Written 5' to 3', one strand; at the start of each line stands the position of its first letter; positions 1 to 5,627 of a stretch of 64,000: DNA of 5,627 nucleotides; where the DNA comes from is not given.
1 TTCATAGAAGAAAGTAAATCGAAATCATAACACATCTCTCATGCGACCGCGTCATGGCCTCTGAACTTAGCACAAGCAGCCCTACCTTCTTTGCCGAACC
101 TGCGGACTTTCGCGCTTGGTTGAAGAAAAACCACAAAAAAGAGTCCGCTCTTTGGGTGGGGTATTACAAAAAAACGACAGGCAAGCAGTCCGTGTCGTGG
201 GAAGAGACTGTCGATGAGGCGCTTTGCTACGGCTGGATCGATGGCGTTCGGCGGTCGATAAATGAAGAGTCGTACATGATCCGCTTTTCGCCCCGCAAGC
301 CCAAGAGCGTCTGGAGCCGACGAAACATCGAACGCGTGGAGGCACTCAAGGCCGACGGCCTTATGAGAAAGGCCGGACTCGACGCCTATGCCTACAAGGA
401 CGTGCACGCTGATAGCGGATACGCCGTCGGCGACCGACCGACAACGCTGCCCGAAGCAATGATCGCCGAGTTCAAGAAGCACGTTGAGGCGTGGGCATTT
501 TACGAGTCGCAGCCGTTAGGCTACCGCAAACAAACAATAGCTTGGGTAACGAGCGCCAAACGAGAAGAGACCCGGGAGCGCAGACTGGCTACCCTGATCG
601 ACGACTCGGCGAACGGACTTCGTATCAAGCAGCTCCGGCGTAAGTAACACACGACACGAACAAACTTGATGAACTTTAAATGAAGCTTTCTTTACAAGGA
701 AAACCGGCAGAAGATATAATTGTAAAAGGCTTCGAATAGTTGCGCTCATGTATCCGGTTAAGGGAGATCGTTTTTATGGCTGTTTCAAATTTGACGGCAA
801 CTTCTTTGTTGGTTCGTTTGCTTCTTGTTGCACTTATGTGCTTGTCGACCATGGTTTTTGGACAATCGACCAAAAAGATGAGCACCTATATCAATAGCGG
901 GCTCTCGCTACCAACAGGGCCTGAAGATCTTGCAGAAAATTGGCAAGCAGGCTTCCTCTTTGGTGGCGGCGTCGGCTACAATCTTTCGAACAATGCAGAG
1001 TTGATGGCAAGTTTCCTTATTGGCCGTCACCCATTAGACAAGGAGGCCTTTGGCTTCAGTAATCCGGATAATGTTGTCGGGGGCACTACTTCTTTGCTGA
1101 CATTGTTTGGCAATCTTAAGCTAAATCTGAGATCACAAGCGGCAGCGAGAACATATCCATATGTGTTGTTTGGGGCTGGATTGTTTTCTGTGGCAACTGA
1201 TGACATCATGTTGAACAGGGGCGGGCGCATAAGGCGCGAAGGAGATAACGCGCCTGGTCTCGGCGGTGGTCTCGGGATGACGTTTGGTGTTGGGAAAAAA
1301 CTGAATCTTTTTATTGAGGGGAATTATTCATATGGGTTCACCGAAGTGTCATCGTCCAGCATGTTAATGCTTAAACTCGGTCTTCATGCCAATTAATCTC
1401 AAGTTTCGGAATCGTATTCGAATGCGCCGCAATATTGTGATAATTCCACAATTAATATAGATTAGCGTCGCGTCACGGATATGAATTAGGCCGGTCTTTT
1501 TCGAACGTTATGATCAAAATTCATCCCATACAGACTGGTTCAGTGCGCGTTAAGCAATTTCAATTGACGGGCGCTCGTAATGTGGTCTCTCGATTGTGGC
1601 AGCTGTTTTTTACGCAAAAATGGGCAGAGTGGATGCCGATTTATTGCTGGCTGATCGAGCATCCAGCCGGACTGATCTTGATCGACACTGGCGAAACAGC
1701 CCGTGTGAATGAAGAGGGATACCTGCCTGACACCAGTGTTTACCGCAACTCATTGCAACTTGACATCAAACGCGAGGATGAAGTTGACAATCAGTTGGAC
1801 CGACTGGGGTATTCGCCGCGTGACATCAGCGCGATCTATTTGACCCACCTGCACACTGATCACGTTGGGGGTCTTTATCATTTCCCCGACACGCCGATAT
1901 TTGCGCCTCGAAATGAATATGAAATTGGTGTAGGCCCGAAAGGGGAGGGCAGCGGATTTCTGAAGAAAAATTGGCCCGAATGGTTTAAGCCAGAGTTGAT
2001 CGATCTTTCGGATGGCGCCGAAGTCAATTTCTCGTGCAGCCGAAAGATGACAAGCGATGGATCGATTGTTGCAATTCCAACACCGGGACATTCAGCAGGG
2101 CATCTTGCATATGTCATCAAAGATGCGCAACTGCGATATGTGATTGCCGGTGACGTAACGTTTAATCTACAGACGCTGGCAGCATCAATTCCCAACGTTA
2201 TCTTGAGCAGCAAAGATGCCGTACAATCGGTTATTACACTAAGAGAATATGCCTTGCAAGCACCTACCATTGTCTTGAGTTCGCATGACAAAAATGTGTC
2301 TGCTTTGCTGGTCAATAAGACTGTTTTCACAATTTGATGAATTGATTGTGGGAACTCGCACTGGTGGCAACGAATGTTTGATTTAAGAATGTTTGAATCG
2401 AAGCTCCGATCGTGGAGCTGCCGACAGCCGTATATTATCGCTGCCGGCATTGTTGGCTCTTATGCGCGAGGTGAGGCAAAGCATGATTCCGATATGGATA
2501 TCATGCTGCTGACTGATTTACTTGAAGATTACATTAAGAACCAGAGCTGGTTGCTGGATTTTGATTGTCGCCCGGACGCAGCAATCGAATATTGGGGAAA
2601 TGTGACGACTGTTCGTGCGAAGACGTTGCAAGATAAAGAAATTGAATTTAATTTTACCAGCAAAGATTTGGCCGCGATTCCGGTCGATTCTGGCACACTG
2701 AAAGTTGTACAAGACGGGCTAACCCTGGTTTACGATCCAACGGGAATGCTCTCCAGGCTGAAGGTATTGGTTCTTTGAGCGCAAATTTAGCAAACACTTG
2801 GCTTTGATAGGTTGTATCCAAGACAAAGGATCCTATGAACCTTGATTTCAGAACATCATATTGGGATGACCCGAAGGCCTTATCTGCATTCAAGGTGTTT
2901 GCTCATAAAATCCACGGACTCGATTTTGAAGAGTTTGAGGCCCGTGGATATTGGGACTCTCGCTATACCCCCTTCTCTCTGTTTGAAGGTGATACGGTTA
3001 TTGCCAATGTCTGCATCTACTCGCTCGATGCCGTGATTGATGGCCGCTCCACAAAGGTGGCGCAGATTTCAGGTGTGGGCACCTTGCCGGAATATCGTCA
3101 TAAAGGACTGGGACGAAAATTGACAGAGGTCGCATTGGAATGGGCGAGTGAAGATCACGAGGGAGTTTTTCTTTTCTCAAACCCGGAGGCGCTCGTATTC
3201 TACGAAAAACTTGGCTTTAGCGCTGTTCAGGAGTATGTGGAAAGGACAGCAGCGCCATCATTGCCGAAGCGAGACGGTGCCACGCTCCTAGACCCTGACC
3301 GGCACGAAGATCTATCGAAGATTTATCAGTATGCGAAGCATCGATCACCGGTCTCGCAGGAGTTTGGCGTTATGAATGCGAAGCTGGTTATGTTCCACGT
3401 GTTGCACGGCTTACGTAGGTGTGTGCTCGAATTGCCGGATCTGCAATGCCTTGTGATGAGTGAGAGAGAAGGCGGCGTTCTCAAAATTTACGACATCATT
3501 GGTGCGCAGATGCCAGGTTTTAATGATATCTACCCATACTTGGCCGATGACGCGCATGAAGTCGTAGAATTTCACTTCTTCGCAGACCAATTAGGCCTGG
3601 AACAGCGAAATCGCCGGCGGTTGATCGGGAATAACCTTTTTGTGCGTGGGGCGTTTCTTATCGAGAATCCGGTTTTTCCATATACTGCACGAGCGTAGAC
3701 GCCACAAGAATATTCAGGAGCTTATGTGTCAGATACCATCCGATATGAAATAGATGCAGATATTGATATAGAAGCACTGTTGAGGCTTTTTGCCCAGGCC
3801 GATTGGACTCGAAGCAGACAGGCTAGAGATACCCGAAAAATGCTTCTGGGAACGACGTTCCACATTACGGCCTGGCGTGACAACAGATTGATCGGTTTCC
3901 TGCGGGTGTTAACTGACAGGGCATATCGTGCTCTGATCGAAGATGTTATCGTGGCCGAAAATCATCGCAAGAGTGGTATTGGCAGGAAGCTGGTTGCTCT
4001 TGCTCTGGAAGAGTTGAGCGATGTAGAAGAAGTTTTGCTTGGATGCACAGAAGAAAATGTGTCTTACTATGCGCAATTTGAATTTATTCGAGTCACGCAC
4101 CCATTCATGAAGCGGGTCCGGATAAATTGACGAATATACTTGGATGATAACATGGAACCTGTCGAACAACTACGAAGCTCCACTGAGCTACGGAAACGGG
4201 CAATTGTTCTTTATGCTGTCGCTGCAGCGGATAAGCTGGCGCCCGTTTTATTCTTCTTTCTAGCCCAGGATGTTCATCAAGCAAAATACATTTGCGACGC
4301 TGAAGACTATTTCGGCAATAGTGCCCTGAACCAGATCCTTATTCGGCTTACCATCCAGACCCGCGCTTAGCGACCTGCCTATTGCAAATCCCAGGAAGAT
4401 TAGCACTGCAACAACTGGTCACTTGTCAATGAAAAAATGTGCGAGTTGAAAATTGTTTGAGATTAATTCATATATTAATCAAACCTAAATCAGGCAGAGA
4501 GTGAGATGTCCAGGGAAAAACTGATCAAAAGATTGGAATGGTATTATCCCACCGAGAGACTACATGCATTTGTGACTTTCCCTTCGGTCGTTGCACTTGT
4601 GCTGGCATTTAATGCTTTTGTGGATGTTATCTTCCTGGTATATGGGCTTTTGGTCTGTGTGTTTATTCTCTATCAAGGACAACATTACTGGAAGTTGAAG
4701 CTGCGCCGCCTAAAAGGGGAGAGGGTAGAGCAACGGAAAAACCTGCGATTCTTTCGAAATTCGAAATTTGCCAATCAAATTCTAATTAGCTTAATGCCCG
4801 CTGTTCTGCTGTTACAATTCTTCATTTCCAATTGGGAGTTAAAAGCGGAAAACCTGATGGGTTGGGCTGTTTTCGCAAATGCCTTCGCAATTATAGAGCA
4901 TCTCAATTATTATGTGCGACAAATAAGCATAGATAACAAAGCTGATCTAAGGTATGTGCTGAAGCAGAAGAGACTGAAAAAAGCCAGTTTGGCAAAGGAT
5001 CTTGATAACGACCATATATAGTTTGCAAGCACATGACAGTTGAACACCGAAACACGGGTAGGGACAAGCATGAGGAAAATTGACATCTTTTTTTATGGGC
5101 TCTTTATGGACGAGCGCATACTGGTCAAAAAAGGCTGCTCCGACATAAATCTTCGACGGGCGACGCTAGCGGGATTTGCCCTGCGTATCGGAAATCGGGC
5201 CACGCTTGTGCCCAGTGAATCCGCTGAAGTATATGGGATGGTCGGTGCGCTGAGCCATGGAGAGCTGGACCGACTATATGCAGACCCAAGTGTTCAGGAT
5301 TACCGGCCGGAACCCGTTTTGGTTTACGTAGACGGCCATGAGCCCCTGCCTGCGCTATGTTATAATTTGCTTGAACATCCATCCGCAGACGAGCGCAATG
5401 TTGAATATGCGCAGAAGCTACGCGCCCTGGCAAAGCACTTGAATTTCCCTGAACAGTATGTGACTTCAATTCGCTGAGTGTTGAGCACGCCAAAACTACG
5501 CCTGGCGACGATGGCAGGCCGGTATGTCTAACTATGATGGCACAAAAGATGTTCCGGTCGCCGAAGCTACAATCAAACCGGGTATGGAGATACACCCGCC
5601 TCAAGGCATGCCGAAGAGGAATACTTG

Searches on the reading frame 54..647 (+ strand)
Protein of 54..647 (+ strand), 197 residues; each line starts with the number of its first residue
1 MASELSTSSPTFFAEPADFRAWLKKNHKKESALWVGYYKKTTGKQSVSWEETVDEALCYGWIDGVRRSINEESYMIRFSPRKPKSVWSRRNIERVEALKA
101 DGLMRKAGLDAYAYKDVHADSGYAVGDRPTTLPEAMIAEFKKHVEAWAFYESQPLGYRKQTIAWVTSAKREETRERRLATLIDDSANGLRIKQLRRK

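Call 50: search_protein_families(library=pfam, proteins=[window:54-647:+], max_evalue=0.00001)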
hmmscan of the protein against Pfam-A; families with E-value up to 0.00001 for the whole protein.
window:54-647:+ (197 aa): 1 family
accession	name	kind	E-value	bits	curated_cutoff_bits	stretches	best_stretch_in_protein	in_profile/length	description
PF13376.11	OmdA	-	2.9e-18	66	25.6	1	131-188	3-60/60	Bacteriocin-protection, YdeI or OmpD-Associated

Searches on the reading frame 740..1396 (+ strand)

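Call 50: search_protein_families(library=pfam, proteins=[window:740-1396:+], max_evalue=0.00001)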
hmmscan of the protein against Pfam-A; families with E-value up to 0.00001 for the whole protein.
window:740-1396:+ (218 aa): 1 family
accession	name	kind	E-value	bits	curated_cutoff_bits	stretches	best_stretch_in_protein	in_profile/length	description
PF13505.12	OMP_b-brl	-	2.2e-08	34.9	28.7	1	28-198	2-154/175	Outer membrane protein beta-barrel domain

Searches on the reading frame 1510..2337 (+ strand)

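Call 50: search_protein_families(library=pfam, proteins=[window:1510-2337:+], max_evalue=0.00001)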
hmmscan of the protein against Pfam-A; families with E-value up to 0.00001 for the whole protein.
window:1510-2337:+ (275 aa): 1 family
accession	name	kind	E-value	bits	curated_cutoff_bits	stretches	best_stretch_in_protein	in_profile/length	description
PF00753.33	Lactamase_B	-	5e-21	76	22.7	1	41-227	3-161/196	Metallo-beta-lactamase superfamily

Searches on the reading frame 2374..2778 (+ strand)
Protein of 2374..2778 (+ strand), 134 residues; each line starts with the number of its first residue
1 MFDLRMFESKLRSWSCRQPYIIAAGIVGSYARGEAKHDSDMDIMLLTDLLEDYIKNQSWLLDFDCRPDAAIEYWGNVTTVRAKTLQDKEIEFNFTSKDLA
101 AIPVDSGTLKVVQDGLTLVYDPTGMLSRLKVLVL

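Call 50: search_protein_families(library=pfam, proteins=[window:2374-2778:+], max_evalue=0.00001)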
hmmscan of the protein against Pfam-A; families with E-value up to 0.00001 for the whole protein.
window:2374-2778:+ (134 aa): 1 family
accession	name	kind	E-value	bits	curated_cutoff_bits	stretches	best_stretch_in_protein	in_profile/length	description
PF01909.29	NTP_transf_2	-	9.1e-07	29.6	21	1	18-62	12-63/93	Nucleotidyltransferase domain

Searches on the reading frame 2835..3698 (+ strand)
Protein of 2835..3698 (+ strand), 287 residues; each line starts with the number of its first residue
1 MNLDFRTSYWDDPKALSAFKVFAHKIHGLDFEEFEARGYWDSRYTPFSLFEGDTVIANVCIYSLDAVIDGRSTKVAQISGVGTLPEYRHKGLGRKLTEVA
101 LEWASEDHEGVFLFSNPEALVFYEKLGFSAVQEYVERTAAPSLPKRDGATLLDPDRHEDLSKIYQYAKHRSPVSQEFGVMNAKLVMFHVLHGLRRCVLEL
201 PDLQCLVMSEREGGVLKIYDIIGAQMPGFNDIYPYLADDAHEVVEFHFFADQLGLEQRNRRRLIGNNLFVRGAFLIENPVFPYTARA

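Call 50: search_protein_families(library=pfam, proteins=[window:2835-3698:+], max_evalue=0.00001)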
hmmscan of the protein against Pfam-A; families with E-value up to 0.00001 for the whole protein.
window:2835-3698:+ (287 aa): 4 families
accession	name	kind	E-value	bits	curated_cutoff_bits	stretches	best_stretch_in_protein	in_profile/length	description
PF00583.31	Acetyltransf_1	-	1.4e-12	48.3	20.7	1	38-128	24-116/116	Acetyltransferase (GNAT) family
PF13527.13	Acetyltransf_9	-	4.9e-11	43.2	25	1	48-129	45-125/127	Acetyltransferase (GNAT) domain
PF13508.13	Acetyltransf_7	-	4.3e-10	40.3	27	1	69-129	28-83/84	Acetyltransferase (GNAT) domain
PF13673.13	Acetyltransf_10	-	2.2e-08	34.6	23.6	1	74-137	52-116/128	Acetyltransferase (GNAT) domain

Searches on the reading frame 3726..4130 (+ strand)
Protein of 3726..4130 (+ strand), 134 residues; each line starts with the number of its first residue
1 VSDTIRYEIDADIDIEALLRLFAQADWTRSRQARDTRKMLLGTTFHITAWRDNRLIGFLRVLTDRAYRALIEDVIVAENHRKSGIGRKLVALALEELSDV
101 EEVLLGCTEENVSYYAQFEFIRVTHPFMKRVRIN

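Call 50: search_protein_families(library=pfam, proteins=[window:3726-4130:+], max_evalue=0.00001)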
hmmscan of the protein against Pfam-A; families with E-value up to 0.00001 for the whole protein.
window:3726-4130:+ (134 aa): 3 families
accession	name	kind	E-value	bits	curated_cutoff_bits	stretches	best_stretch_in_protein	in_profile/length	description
PF00583.31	Acetyltransf_1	-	1e-11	45.6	20.7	1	19-117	8-113/116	Acetyltransferase (GNAT) family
PF13508.13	Acetyltransf_7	-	3.7e-09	37.3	27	1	47-121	6-83/84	Acetyltransferase (GNAT) domain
PF13673.13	Acetyltransf_10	-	4.5e-09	36.8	23.6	1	36-129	22-116/128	Acetyltransferase (GNAT) domain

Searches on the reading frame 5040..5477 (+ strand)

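Call 50: search_protein_families(library=pfam, proteins=[window:5040-5477:+], max_evalue=0.00001)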
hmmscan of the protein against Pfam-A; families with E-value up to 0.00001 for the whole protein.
window:5040-5477:+ (145 aa): 1 family
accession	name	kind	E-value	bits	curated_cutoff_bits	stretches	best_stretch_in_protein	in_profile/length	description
PF06094.17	GGACT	-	7.6e-07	30.1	22.8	1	16-119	1-111/120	Gamma-glutamyl cyclotransferase, AIG2-like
